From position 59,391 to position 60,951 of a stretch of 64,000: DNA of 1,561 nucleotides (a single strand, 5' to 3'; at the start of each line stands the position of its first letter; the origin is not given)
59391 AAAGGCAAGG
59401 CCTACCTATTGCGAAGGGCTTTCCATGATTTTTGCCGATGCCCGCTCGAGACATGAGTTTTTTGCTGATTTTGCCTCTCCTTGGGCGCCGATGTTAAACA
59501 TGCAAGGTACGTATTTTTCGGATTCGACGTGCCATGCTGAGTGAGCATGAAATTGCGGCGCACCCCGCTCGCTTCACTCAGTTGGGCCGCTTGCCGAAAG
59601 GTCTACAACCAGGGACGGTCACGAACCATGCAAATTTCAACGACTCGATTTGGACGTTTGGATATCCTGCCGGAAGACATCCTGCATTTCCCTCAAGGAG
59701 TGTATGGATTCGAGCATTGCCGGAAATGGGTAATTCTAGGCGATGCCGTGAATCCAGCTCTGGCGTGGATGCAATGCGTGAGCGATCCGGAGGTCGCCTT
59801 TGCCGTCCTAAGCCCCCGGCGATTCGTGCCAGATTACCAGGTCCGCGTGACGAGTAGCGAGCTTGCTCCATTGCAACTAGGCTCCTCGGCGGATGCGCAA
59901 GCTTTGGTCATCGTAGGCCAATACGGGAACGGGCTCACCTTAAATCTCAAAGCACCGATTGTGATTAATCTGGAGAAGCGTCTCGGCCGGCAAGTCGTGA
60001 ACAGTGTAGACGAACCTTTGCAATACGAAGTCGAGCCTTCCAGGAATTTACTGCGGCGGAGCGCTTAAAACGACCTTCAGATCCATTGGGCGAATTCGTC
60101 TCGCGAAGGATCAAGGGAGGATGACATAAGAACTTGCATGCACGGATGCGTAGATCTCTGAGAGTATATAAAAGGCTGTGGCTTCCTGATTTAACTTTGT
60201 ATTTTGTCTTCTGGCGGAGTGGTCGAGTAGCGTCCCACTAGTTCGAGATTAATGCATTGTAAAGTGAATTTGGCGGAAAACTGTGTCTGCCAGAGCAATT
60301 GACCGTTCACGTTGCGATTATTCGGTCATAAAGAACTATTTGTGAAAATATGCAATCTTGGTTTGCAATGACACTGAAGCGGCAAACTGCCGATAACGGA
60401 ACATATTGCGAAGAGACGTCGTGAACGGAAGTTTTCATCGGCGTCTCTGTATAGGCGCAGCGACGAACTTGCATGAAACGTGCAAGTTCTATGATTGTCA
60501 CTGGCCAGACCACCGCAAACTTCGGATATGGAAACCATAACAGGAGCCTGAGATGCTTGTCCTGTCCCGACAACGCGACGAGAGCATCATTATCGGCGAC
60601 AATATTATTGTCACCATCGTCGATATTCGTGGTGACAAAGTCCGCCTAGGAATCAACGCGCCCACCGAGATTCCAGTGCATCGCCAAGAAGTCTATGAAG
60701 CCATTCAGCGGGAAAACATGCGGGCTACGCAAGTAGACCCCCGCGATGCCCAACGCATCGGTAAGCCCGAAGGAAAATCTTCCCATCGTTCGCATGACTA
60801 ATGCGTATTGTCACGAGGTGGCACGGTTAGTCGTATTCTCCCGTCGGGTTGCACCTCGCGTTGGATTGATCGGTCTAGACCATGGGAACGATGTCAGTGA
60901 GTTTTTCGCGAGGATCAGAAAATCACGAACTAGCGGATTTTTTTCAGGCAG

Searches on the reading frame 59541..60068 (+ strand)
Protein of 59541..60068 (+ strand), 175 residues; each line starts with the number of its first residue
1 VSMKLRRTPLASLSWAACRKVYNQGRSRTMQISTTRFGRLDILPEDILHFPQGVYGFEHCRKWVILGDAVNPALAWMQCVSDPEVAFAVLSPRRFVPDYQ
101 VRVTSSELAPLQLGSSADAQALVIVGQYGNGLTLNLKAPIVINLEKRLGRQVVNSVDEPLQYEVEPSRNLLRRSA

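Call 6: search_protein_families(library=pfam, proteins=[window:59541-60068:+], max_evalue=0.01)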
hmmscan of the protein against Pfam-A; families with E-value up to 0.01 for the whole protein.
window:59541-60068:+ (175 aa): 1 family
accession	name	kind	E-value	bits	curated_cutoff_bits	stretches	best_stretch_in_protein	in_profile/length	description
PF02623.20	FliW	-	1.2e-29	103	25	1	48-157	1-114/122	FliW protein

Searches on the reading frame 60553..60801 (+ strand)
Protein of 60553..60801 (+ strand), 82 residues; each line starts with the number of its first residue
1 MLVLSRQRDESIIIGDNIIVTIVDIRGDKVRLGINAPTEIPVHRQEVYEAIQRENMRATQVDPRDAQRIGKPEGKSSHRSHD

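Call 6: search_protein_families(library=pfam, proteins=[window:60553-60801:+], max_evalue=0.01)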
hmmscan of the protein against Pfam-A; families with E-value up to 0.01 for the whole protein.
window:60553-60801:+ (82 aa): 1 family
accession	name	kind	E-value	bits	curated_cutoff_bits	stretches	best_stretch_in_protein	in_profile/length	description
PF02599.21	CsrA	-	1.4e-24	86.2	27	1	1-52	1-52/53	Global regulator protein family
